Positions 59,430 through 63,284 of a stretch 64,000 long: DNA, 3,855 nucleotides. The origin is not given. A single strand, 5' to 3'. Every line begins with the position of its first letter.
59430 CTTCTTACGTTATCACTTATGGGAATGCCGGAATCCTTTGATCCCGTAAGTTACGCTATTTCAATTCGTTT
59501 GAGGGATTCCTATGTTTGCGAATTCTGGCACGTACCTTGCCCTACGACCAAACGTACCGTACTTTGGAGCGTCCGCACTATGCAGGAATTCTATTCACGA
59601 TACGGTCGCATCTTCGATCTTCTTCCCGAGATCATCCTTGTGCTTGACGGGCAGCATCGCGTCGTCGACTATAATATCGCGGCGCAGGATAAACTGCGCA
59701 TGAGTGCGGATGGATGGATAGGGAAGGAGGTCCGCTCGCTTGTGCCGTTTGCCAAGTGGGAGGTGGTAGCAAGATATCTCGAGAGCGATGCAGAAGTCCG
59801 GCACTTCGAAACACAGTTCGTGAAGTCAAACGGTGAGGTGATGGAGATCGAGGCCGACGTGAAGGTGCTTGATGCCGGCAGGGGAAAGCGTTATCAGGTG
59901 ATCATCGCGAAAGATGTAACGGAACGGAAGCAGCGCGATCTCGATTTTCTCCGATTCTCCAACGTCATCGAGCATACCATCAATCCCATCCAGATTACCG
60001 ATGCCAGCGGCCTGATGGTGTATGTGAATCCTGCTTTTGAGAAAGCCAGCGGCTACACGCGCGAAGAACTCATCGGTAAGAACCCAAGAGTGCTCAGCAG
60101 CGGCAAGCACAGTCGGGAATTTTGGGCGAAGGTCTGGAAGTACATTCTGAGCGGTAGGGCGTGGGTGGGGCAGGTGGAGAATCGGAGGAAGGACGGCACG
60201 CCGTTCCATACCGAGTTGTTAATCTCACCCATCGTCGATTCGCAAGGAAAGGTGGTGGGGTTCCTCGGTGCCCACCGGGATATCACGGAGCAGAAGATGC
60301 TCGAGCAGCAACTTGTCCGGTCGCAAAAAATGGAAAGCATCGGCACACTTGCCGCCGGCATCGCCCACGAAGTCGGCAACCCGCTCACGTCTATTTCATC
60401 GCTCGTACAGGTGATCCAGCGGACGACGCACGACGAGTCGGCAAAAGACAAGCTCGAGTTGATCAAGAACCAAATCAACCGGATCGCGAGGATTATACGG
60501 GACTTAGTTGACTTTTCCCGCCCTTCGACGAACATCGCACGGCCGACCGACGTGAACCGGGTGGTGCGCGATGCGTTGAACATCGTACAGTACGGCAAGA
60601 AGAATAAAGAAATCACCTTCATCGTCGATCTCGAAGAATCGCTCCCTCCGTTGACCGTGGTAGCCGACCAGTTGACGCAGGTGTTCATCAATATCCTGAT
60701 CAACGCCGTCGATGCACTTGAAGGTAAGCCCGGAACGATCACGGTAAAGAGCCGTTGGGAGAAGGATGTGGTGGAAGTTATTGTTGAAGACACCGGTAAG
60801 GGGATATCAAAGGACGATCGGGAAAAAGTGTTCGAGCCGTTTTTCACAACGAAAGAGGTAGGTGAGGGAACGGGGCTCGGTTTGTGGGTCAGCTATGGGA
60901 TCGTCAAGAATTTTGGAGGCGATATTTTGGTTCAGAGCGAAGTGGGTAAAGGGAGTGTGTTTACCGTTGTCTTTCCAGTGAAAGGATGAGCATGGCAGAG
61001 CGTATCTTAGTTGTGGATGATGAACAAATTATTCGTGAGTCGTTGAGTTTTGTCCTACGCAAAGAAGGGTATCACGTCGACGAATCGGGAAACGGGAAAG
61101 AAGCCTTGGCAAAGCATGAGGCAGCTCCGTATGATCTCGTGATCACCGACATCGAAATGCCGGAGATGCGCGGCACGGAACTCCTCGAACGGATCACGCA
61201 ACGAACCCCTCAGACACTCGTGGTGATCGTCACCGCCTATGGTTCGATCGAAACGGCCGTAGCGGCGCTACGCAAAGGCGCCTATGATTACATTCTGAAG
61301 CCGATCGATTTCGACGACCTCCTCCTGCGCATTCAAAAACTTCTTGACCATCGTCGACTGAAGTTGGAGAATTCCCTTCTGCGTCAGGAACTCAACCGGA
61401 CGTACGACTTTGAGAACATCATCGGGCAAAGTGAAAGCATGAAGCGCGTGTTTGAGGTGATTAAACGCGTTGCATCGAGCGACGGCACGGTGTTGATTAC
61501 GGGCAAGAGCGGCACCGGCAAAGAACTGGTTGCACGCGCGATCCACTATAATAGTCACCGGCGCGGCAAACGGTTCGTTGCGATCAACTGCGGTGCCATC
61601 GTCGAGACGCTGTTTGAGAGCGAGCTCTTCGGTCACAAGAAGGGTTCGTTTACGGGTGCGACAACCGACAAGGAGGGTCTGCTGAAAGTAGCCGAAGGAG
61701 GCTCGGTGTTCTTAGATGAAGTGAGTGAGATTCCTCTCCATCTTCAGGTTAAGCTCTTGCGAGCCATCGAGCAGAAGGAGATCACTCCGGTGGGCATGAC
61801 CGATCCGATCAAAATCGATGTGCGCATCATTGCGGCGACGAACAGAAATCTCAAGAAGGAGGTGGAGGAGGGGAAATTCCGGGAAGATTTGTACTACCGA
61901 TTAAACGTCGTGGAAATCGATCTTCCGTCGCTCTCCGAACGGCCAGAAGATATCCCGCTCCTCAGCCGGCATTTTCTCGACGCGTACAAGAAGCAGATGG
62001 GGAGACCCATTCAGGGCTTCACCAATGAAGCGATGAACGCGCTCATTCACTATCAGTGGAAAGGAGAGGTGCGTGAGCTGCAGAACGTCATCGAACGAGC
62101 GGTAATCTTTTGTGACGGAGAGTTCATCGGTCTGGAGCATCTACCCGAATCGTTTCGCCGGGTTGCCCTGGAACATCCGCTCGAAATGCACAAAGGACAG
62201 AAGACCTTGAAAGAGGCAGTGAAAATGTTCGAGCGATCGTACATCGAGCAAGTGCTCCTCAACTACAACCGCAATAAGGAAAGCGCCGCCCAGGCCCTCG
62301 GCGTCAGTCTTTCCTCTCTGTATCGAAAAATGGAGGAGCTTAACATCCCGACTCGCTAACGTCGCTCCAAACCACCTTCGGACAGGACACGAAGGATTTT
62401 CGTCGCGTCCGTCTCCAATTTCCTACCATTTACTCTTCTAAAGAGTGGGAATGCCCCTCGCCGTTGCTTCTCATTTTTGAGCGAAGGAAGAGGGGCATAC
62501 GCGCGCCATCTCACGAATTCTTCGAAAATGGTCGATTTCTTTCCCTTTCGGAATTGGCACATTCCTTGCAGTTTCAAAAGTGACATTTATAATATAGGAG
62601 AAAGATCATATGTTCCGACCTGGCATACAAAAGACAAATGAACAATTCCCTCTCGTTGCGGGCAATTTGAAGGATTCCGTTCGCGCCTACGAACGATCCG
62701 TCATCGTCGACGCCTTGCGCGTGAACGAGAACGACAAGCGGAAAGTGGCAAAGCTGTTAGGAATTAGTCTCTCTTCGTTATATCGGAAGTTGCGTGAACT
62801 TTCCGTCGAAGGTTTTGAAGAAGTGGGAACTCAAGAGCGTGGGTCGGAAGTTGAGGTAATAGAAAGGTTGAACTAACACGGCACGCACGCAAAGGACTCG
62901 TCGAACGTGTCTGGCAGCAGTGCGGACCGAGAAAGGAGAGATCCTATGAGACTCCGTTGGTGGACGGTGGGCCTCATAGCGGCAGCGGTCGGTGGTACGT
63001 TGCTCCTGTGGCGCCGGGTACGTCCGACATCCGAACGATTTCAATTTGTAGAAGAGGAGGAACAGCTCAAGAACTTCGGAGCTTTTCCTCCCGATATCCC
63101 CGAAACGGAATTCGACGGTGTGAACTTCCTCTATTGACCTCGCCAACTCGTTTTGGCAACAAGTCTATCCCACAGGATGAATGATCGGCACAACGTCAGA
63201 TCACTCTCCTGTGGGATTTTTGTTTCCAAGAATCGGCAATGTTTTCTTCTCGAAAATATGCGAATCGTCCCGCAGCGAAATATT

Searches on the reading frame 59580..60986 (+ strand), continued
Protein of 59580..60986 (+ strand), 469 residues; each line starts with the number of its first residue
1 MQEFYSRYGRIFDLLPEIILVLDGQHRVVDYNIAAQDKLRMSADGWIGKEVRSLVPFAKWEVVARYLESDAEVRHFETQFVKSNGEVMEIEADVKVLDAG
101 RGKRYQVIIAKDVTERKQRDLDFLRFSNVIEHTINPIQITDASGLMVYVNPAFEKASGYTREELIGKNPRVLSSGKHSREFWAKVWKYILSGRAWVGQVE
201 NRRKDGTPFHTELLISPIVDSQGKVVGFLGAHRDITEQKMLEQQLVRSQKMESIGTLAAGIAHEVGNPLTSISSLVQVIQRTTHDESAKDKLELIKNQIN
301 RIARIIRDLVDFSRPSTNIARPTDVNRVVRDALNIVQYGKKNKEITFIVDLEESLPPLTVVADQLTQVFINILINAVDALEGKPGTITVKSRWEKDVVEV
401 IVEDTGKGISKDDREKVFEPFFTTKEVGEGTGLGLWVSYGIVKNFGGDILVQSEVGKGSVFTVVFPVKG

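Call 58: find_encoding_contigs(protein=P0006, flank=10000, max_places=1)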
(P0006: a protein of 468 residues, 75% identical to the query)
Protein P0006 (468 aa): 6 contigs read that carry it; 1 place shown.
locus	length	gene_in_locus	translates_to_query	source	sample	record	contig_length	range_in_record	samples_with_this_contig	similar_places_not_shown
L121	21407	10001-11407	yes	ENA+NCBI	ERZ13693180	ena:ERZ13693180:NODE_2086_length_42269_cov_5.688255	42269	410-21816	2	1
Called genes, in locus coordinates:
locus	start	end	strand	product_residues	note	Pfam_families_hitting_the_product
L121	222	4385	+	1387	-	PF01108:Tissue_fac (faint), PF14292:SusE (faint), PF16655:PhoD_N (faint), PF16893:fn3_2 (faint), PF00041:fn3, PF00041:fn3, PF25788:Ig_Rha78A_N (weak), PF18962:Por_Secre_tail, +6 more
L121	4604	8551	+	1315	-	PF23748:Beta-prop_LRRK2 (faint), PF07494:Reg_prop (weak), PF07495:Y_Y_Y, PF00512:HisKA, PF02518:HATPase_c, PF00072:Response_reg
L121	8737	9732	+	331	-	PF13180:PDZ_2, PF00595:PDZ (weak), PF14685:PDZ_Tricorn (faint), PF17820:PDZ_6, PF00595:PDZ (weak), PF13180:PDZ_2, PF17820:PDZ_6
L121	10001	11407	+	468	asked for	PF00989:PAS (weak), PF13426:PAS_9, PF00989:PAS, PF08448:PAS_4, PF08447:PAS_3, PF13426:PAS_9, PF00512:HisKA, PF02518:HATPase_c, +1 more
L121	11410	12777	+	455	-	PF00072:Response_reg, PF00158:Sigma54_activat, PF14532:Sigma54_activ_2, PF07728:AAA_5 (weak), PF25601:AAA_lid_14, PF02954:HTH_8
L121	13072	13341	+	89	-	PF18024:HTH_50 (weak), PF02954:HTH_8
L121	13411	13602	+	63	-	-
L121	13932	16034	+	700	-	PF14522:Cytochrome_C7 (faint), PF22113:Mtrc-MtrF_II-IV_dom (faint), PF09699:Paired_CXXCH_1 (faint), PF13435:Cytochrome_C554 (faint), PF14537:Cytochrom_c3_2 (faint), PF13860:FlgD_ig, PF18962:Por_Secre_tail (weak)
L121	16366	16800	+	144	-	-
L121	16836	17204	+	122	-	-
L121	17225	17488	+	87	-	-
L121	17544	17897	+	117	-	-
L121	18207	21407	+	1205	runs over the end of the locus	PF01855:POR_N, PF17147:PFOR_II, PF01558:POR, PF10371:EKR, PF12838:Fer4_7, PF13237:Fer4_10, PF13484:Fer4_16, PF02775:TPP_enzyme_C, +6 more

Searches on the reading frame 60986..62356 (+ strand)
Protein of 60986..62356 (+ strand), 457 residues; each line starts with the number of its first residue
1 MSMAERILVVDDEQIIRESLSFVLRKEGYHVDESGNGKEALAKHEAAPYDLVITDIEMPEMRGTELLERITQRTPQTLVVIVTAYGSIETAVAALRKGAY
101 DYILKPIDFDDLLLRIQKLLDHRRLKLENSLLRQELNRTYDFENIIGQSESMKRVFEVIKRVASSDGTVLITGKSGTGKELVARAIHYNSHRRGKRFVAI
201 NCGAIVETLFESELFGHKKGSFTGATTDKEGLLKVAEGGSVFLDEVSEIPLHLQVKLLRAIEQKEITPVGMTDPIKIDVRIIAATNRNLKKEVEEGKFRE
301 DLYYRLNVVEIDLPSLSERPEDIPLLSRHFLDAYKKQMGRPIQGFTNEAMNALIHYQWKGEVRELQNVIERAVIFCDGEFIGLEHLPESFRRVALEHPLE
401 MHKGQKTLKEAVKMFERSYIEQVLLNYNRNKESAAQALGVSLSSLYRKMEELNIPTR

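Call 6: find_related_loci(query=window:60986-62356:+, collection=genome_contigs, flank=5000)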
Query window:60986-62356:+ (457 aa) in genome_contigs; peptide patterns used: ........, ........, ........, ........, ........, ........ (x = any residue, [..] = any of these).
600 stretches matched a pattern (row limit reached: there are more); 570 encode a relative of the query (tblastn E <= 1e-3); the best 80 are kept; 80 distinct loci.
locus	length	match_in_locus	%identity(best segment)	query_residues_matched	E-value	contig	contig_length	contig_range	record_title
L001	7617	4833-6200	68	2-457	0e+0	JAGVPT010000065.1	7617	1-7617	MAG: Bacteroidetes bacterium isolate DeMMO3_9 c_000000033048, whole genome shotgun sequence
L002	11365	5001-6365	66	3-457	0e+0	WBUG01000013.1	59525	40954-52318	MAG: Bacteroidetes bacterium isolate SB10 contig_342, whole genome shotgun sequence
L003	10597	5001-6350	63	1-454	0e+0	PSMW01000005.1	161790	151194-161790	MAG: Ignavibacteria bacterium isolate ERB_28_1 NODE_16_length_161790_cov_5.147284, whole genome shotgun sequence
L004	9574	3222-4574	59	1-454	0e+0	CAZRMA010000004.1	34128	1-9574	MAG TPA_asm: uncultured Ignavibacteriaceae bacterium isolate SRP214966_co3_129 genome assembly, contig: NODE_1281_length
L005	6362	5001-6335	59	7-454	0e+0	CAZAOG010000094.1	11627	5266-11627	MAG TPA_asm: uncultured Ignavibacteriaceae bacterium isolate SRP216583_co2_66 genome assembly, contig: NODE_4568_length_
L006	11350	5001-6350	59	2-454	0e+0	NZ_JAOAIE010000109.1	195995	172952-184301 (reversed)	MAG: Ignavibacterium album isolate SKW81 k141_1022137, whole genome shotgun sequence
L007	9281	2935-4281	62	3-454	0e+0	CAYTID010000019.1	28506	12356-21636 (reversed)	MAG TPA_asm: uncultured Ignavibacteriaceae bacterium isolate SRP257756_co1_95 genome assembly, contig: NODE_1137_length_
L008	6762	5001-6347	58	3-454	7e-180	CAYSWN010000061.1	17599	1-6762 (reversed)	MAG TPA_asm: uncultured Ignavibacterium sp. isolate binchicken_co269_41 genome assembly, contig: NODE_2938_length_17599_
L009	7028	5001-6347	59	3-454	2e-179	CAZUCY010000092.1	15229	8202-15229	MAG TPA_asm: uncultured Ignavibacteriaceae bacterium isolate binchicken_co3_573 genome assembly, contig: NODE_12638_leng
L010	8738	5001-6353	57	3-456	2e-173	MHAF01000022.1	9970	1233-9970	MAG: Ignavibacteria bacterium RBG_16_34_14 RBG_16_scaffold_14611, whole genome shotgun sequence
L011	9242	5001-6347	56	3-454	3e-173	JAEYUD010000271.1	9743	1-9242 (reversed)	MAG: Bacteroidetes bacterium isolate OH_CBlB_156 k127_789996, whole genome shotgun sequence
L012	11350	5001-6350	54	3-457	1e-166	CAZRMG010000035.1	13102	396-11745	MAG TPA_asm: uncultured Melioribacteraceae bacterium isolate SRP294416_co1_188 genome assembly, contig: NODE_10164_lengt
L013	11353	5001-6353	51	1-454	3e-156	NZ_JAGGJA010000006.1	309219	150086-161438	Fodinibius salsisoli strain 1BSP15-2V2 NODE_6_length_309219_cov_42.474720, whole genome shotgun sequence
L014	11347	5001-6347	56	3-454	2e-170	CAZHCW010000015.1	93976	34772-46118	MAG TPA_asm: uncultured Ignavibacteriaceae bacterium isolate binchicken_co269_63 genome assembly, contig: NODE_231_lengt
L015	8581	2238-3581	49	2-454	9e-140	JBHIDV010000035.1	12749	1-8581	MAG: Sedimentisphaerales bacterium isolate b3.sp3_bin.2 NODE_1535_length_12749_cov_6.168268, whole genome shotgun sequen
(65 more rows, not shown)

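Call 10: search_protein_families(library=pfam, proteins=[window:60986-62356:+])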
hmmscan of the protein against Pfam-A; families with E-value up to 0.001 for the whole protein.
window:60986-62356:+ (457 aa): 13 families
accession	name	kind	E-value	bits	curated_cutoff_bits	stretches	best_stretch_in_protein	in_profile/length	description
PF00158.32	Sigma54_activat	-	2.1e-72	242.7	20.2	1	145-311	1-167/168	Sigma-54 interaction domain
PF00072.30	Response_reg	-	3.3e-33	114.6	30.2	1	7-116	1-110/111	Response regulator receiver domain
PF25601.1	AAA_lid_14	-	7.6e-27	93.4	27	1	318-393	2-77/87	AAA+ ATPase lid domain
PF14532.12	Sigma54_activ_2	-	7.3e-19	68.8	25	1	146-316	1-138/138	Sigma-54 interaction domain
PF07728.20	AAA_5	-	2.6e-08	34.4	22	1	169-292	2-127/139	AAA domain (dynein-related subfamily)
PF02954.25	HTH_8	-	4.6e-08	33.1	22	1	412-451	2-41/42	Bacterial regulatory protein, Fis family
PF13191.12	AAA_16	-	2.8e-05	25.1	32.6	1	146-209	3-73/167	AAA ATPase domain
PF18024.7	HTH_50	-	3e-05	24.1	27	1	405-451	1-46/50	Helix-turn-helix domain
PF01078.27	Mg_chelatase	-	3.1e-05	23.9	20.3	0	141-187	1-43/207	Magnesium chelatase, subunit ChlI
PF00004.35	AAA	-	5.1e-05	24.2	21.2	1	169-287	1-110/131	ATPase family associated with various cellular activities (AAA)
PF07724.20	AAA_2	-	0.00023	21.6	27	0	167-295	4-133/166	AAA domain (Cdc48 subfamily)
PF20720.3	nSTAND3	-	0.00035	20.7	27.2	0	154-201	5-52/155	Novel STAND NTPase 3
PF13245.12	AAA_19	-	0.0005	20.7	25.1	0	163-270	8-124/134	AAA domain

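Call 43: search_protein_families(library=ncbifam, proteins=[window:60986-62356:+], max_evalue=0.001)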
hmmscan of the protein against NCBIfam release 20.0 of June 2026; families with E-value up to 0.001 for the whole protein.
window:60986-62356:+ (457 aa): 120 families (the best 25 are shown)
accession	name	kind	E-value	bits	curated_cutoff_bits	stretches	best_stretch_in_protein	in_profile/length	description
NF008469.0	PRK11361.1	equivalog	5.4e-141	470.4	714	1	1-454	1-456/461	acetoacetate metabolism transcriptional regulator AtoC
TIGR01818.1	ntrC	equivalog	4.8e-124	414.7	558.6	1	7-452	1-463/463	nitrogen regulation protein NR(I)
NF007689.0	PRK10365.1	equivalog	1e-120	403.5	760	1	6-449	7-439/441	sigma-54-dependent response regulator transcription factor ZraR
NF051870.1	NAssimRespRegNtrX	equivalog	1.1e-116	390.4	600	1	5-453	2-451/452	nitrogen assimilation response regulator NtrX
TIGR02915.1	PEP_resp_reg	equivalog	1.2e-114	383.6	502.6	1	7-454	1-444/445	PEP-CTERM-box response regulator transcription factor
NF011695.0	PRK15115.1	equivalog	5.4e-114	381.4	763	1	4-448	6-432/445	two-component system response regulator GlrR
NF041946.1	LuxO_transreg_Vib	equivalog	2.5e-112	376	800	1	27-451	19-459/463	quorum-sensing sigma-54 dependent transcriptional regulator LuxO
NF041552.1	TF_PrdR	equivalog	8.2e-110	367.8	795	1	131-451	253-575/577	sigma-54 dependent transcriptional regulator PrdR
NF008176.1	PRK10923.1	equivalog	2.7e-103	346.1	620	1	6-390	5-385/469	nitrogen regulation protein NR(I)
NF038308.1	RNA_repair_RtcR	equivalog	1.9e-102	343.8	650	1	86-445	121-504/530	RNA repair transcriptional activator RtcR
NF003451.0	PRK05022.1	equivalog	2.5e-98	330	476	1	133-454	180-510/512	nitric oxide reductase transcriptional regulator NorR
TIGR01817.1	nifA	equivalog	3.2e-97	326.5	528.85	1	126-389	179-441/534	nif-specific transcriptional activator NifA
NF050807.1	TransRegFlbDCaul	equivalog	3.4e-94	316.2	750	1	30-451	26-437/454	sigma-54-dependent transcriptional regulator FlbD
NF049963.1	RespRegFlgRCampy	domain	2.2e-92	310.2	750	1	7-453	3-428/429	fla regulon two-component system response regulator FlgR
TIGR02329.1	propionate_PrpR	equivalog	1.2e-91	308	499.2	1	128-450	197-525/526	propionate catabolism operon regulatory protein PrpR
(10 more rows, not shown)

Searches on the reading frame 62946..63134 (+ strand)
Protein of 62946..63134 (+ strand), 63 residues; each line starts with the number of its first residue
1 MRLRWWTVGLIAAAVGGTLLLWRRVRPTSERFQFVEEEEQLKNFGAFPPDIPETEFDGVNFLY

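Call 10: search_protein_families(library=pfam, proteins=[window:62946-63134:+])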
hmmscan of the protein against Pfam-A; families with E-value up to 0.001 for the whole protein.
window:62946-63134:+ (63 aa): 0 families

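Call 43: search_protein_families(library=ncbifam, proteins=[window:62946-63134:+], max_evalue=0.001)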
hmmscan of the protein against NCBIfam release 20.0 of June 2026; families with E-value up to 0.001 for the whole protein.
window:62946-63134:+ (63 aa): 0 families
